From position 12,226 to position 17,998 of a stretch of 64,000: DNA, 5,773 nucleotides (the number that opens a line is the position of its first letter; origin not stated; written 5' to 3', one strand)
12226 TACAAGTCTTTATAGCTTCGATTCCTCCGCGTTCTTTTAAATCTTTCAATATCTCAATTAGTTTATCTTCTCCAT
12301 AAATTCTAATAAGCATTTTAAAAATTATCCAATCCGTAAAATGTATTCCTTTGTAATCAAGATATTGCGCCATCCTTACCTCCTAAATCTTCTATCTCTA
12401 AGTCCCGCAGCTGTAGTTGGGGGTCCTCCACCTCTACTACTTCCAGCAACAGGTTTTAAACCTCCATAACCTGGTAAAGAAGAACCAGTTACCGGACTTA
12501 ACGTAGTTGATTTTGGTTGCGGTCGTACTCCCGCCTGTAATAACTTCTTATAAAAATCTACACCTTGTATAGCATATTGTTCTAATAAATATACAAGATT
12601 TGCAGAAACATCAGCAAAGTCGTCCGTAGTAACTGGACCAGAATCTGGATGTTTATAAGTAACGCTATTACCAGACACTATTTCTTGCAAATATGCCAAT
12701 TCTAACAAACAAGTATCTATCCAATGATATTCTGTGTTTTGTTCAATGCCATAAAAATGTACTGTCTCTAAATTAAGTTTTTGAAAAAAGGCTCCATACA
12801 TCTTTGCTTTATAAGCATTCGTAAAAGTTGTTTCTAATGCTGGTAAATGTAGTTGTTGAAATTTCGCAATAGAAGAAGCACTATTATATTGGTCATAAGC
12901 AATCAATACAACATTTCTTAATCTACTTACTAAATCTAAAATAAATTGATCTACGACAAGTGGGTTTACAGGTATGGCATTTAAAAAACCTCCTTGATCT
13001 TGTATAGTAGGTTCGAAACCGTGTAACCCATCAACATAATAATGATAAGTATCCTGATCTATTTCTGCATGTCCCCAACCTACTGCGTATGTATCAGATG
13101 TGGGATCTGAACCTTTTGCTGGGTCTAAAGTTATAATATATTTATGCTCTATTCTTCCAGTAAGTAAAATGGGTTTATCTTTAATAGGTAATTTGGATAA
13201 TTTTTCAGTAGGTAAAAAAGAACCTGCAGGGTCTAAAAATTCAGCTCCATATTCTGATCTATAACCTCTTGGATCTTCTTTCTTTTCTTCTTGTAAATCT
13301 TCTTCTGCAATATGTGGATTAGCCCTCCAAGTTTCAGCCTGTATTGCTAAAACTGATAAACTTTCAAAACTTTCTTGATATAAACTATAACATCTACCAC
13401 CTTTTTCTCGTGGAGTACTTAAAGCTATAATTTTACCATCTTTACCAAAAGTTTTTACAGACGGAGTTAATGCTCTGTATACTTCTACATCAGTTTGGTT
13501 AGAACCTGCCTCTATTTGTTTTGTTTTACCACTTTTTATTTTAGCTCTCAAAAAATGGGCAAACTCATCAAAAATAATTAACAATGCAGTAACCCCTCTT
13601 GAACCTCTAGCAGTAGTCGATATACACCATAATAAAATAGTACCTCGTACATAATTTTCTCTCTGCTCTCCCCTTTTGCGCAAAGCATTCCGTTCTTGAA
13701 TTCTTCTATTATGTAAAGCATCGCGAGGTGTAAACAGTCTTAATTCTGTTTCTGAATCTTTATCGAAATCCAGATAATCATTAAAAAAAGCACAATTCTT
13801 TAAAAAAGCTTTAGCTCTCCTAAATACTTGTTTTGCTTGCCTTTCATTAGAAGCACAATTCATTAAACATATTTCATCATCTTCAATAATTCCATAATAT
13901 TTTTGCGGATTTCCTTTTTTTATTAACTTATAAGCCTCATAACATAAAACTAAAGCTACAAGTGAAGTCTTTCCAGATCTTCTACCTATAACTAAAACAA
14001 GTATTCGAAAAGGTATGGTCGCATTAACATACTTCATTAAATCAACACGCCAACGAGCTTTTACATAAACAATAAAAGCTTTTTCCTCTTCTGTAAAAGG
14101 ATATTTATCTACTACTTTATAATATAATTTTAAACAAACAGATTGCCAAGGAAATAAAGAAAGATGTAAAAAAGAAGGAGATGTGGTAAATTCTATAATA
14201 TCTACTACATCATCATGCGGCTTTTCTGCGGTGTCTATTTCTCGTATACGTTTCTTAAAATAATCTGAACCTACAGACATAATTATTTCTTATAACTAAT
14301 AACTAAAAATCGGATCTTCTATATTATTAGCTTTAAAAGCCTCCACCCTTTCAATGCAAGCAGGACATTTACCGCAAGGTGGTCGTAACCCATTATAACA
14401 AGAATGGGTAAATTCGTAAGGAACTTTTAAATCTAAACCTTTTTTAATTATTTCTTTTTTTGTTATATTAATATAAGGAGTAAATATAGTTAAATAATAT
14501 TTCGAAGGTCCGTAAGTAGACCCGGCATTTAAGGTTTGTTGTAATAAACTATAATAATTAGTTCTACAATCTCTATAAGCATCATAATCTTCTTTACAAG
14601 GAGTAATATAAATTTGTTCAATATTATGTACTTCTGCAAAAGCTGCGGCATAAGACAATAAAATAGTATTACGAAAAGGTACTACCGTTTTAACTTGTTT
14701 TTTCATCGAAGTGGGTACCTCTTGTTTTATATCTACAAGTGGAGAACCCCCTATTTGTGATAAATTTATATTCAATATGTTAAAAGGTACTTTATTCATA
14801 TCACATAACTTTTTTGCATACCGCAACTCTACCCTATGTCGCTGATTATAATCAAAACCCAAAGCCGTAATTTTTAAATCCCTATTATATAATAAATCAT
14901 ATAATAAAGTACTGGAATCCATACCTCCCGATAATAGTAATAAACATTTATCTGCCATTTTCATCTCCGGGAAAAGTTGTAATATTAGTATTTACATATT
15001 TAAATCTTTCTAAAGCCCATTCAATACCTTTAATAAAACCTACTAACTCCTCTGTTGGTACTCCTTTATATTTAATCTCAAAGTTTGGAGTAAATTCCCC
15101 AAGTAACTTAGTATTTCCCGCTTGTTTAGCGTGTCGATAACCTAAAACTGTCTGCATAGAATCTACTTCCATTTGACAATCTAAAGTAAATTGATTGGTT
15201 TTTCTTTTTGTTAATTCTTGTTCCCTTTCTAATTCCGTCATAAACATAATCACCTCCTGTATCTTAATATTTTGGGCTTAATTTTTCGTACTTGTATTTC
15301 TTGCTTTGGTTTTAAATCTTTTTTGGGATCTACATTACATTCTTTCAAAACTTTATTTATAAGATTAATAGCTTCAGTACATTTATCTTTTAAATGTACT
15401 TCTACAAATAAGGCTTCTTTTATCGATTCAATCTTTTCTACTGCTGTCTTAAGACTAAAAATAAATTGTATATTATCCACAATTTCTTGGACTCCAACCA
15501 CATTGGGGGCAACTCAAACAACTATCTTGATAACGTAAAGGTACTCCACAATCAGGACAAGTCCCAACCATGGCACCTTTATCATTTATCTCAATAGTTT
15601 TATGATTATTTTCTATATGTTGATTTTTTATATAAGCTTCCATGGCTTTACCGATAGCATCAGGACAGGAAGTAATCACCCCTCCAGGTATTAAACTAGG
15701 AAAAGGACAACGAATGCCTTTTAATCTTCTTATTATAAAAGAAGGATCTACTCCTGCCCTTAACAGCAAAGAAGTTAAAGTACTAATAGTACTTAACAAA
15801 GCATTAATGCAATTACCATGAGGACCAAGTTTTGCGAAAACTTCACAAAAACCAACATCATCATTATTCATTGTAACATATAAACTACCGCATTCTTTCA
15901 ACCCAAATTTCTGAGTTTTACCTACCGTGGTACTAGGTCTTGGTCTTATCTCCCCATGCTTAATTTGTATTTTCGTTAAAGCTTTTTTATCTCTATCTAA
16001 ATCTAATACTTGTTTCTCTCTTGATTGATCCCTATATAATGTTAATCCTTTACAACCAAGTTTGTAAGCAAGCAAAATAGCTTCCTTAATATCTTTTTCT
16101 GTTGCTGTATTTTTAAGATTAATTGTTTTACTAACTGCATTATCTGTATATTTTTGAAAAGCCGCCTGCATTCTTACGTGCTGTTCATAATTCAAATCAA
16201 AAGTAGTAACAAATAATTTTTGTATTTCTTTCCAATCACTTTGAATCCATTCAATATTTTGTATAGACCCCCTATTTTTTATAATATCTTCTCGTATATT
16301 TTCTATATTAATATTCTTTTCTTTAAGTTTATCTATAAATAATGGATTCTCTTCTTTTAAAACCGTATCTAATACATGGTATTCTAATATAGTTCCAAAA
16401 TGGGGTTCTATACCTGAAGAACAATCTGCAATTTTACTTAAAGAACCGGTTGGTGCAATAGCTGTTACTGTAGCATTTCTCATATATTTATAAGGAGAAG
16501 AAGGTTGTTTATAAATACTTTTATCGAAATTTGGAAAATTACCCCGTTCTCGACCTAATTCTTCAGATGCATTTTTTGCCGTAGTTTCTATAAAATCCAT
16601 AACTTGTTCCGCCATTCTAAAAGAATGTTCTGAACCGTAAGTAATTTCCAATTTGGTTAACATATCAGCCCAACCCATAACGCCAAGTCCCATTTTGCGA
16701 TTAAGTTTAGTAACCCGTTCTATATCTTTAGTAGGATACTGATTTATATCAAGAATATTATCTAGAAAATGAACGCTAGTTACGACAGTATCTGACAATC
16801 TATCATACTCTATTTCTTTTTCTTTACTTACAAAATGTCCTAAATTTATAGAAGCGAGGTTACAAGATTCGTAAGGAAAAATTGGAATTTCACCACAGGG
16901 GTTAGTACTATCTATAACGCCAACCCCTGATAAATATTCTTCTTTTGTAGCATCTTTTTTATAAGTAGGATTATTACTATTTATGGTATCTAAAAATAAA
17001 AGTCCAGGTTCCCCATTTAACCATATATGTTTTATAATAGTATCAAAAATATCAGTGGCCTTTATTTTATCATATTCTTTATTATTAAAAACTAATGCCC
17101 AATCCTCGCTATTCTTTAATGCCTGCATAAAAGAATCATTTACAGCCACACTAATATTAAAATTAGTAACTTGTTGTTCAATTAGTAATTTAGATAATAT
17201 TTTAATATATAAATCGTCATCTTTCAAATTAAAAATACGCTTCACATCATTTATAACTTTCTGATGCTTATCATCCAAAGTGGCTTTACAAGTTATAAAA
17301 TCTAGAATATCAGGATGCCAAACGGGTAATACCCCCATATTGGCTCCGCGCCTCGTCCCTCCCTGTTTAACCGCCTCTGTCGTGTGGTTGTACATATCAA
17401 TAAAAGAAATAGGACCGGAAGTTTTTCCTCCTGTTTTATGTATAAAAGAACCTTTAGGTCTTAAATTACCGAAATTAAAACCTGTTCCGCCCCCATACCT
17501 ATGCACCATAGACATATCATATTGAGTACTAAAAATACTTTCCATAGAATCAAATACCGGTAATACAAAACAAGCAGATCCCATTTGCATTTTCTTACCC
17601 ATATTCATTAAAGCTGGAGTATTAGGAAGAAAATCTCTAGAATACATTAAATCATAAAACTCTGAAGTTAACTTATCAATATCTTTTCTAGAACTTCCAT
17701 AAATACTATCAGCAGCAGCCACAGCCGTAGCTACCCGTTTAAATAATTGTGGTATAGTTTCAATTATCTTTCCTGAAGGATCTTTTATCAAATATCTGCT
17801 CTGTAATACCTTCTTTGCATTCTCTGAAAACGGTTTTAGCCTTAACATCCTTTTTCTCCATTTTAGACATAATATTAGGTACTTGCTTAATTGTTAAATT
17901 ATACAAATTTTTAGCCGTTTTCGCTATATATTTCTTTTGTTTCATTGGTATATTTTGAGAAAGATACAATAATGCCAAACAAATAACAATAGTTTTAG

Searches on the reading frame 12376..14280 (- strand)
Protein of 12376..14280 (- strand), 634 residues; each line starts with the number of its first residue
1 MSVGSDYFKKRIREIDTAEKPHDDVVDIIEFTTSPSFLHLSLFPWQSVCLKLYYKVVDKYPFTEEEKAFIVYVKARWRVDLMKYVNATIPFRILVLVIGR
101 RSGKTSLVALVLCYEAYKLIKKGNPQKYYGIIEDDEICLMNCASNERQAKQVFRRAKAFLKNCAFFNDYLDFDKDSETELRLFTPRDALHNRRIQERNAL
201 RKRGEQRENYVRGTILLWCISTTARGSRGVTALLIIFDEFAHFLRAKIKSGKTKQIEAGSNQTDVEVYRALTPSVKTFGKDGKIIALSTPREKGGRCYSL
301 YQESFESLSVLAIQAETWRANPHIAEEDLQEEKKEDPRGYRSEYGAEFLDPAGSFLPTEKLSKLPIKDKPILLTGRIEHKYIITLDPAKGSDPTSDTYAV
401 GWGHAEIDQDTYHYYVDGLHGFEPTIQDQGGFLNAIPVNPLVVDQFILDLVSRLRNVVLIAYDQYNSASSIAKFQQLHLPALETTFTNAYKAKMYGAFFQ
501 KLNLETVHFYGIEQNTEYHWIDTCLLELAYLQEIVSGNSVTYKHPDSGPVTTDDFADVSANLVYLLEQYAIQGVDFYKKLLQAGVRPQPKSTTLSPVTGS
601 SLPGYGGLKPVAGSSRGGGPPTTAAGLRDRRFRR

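Call 7: search_protein_families(library=phrogs, max_evalue=0.001, proteins=[window:12376-14280:-])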
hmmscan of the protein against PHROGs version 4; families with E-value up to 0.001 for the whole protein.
window:12376-14280:- (634 aa): 4 families
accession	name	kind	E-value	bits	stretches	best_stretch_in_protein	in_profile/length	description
phrog_2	-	head and packaging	4.8e-26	92.8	1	76-571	268-594/807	terminase large subunit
phrog_9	-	head and packaging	1.5e-09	38.3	1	25-478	82-587/812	terminase large subunit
phrog_17415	-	head and packaging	7.8e-06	25.2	0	282-360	578-658/940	terminase large subunit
phrog_38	-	head and packaging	0.00089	19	0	94-420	308-586/760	terminase large subunit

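Call 10: search_dna_similar(query=window:12376-14280:-, collection=phages, mode=protein, max_rows=15)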
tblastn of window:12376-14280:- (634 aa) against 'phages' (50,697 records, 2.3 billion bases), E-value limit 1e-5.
Records with a match: 253; places in all: 253; records where one place covers at least 80% of the query: 213.
Best place of each record, by identity: <60% 253.
By first word of the organism name: Mycobacterium 206; Erwinia 12; Gordonia 9; Microcystis 8; Rhodococcus 6; Rhizobium 4; Synechococcus 2; Mycolicibacterium 1; Eggerthella 1; Microcoleus 1; and 3 more.
By host as written in the record: Mycobacterium smegmatis mc2 155 159; Mycobacterium smegmatis mc#155 23; Erwinia amylovora 12; - 8; Mycobacterium sp. 7; Gordonia terrae 3612 6; Mycobacterium smegmatis mc2155 4; Rhodococcus erythropolis RIA 643 4; and 18 more.
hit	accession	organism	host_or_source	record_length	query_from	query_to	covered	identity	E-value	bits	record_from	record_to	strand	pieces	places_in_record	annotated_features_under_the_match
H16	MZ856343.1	Mycobacterium phage EasyJones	Mycobacterium smegmatis mc#155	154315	6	563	82%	26.6%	1e-10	131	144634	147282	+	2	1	254: terminase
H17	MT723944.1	Mycobacterium phage ChaylaJr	Mycobacterium smegmatis mc#155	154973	6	563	82%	26.6%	1e-10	131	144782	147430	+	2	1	252: terminase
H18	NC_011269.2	Mycobacterium phage ScottMcG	-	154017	6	563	82%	26.4%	1e-10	131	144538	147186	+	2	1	245: hypothetical protein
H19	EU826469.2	Mycobacterium phage ScottMcG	Mycobacterium sp.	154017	6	563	82%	26.4%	1e-10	131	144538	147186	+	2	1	245: terminase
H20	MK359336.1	Mycobacterium phage Chargie21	Mycobacterium smegmatis mc2 155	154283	6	563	82%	26.4%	1e-10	131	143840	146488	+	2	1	251: terminase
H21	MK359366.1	Mycobacterium phage Basquiat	Mycobacterium smegmatis mc2 155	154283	6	563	82%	26.4%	1e-10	131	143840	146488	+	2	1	251: terminase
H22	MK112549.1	Mycobacterium phage Morizzled23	Mycobacterium smegmatis mc2 155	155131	6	563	82%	26.4%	1e-10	131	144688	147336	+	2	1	251: terminase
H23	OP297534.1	Mycobacterium phage Turret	Mycobacterium smegmatis mc2 155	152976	6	563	82%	26.4%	1e-10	131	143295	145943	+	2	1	244: terminase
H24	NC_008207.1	Mycobacterium phage Catera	Mycobacterium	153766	6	563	82%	26.4%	1e-10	131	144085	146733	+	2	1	gp242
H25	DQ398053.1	Mycobacterium phage Catera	Mycobacterium sp.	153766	6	563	82%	26.4%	1e-10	131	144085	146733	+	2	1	242: terminase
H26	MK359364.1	Mycobacterium phage ChickenPhender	Mycobacterium smegmatis mc2 155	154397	6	563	82%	26.4%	1e-10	131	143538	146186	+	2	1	249: terminase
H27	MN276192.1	Mycobacterium phage Trinitium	Mycobacterium smegmatis mc2 155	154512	6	563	82%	26.4%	1e-10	131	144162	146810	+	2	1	250: terminase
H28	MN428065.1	Mycobacterium phage Cactojaque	Mycobacterium smegmatis mc2 155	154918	6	563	82%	26.4%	1e-10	131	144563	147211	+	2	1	248: terminase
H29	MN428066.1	Mycobacterium phage JPickles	Mycobacterium smegmatis mc2 155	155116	6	563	82%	26.4%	1e-10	131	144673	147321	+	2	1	251: terminase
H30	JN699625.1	Mycobacterium phage Wally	Mycobacterium smegmatis mc2 155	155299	6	563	82%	26.4%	1e-10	131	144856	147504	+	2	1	251: terminase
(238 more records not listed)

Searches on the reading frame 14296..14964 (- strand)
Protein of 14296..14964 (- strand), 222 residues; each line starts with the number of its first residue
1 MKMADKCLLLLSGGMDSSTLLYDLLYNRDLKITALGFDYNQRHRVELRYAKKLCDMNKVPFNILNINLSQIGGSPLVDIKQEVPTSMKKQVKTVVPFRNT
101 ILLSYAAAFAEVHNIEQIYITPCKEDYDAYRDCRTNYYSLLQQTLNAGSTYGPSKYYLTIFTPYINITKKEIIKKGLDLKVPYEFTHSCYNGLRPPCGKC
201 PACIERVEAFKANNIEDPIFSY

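Call 45: search_protein_families(library=pfam, max_evalue=0.001, proteins=[window:14296-14964:-])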
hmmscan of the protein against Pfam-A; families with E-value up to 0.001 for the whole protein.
window:14296-14964:- (222 aa): 2 families
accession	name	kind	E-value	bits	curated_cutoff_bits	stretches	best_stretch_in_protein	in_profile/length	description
PF06508.19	QueC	-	7.6e-59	199.2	22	1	6-213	1-209/210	Queuosine biosynthesis protein QueC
PF01171.26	ATP_bind_3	-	3.9e-06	27.2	27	1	8-70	3-70/182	PP-loop family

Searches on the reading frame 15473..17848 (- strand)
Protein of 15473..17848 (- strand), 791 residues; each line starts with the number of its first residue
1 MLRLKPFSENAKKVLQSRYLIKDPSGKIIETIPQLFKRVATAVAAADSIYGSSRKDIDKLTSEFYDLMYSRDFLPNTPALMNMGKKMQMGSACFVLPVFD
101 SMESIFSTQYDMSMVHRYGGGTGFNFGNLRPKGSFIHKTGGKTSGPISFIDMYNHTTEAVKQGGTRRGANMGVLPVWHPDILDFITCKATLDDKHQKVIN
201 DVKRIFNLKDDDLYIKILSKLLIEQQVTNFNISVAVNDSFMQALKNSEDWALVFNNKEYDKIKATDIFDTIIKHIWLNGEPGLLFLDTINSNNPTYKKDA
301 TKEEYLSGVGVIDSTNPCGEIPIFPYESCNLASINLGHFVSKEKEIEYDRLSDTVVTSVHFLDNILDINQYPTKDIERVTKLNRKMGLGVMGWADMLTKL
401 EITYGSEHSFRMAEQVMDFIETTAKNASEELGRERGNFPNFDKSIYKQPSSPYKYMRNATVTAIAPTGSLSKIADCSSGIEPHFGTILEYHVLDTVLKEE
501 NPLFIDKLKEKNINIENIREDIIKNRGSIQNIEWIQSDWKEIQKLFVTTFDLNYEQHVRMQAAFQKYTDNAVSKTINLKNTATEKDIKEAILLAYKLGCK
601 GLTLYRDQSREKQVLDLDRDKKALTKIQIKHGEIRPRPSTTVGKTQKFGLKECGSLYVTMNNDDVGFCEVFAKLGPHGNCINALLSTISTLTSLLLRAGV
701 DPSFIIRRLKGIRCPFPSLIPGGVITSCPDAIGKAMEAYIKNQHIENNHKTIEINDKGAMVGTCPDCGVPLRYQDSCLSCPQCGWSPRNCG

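Call 7: search_protein_families(library=phrogs, max_evalue=0.001, proteins=[window:15473-17848:-])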
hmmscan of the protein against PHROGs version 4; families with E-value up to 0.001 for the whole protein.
window:15473-17848:- (791 aa): 11 families
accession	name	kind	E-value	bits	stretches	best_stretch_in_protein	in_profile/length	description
phrog_84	-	DNA, RNA and nucleotide metabolism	9.6e-150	501.6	1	7-787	198-972/975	ribonucleoside-diphosphate reductase large subunit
phrog_3987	-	DNA, RNA and nucleotide metabolism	6.2e-42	144.8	1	10-196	144-325/467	ribonucleotide reductase large subunit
phrog_3844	-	moron, auxiliary metabolic gene and host takeover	1.9e-41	143.4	1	237-609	63-432/451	NrdA-like aerobic NDP reductase large subunit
phrog_367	-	DNA, RNA and nucleotide metabolism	2.1e-41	142.9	1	140-612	256-657/701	ribonucleotide reductase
phrog_30939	-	DNA, RNA and nucleotide metabolism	5.9e-21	75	2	282-605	640-956/977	ribonucleotide reductase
phrog_12229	-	DNA, RNA and nucleotide metabolism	8.3e-17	61.8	1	30-166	24-151/577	ribonucleotide reductase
phrog_6132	-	DNA, RNA and nucleotide metabolism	8.3e-15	56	1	59-167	183-292/530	ribonucleotide reductase large subunit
phrog_22953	-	DNA, RNA and nucleotide metabolism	1.1e-09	39.6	1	127-194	5-72/201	ribonucleotide reductase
phrog_33412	-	unknown function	5.1e-05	24.1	1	490-610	4-124/140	-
phrog_36555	-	DNA, RNA and nucleotide metabolism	0.00025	21.9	0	456-537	15-91/172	ribonucleotide reductase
phrog_23565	-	DNA, RNA and nucleotide metabolism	0.00027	22.1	0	637-786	27-196/199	ribonucleotide reductase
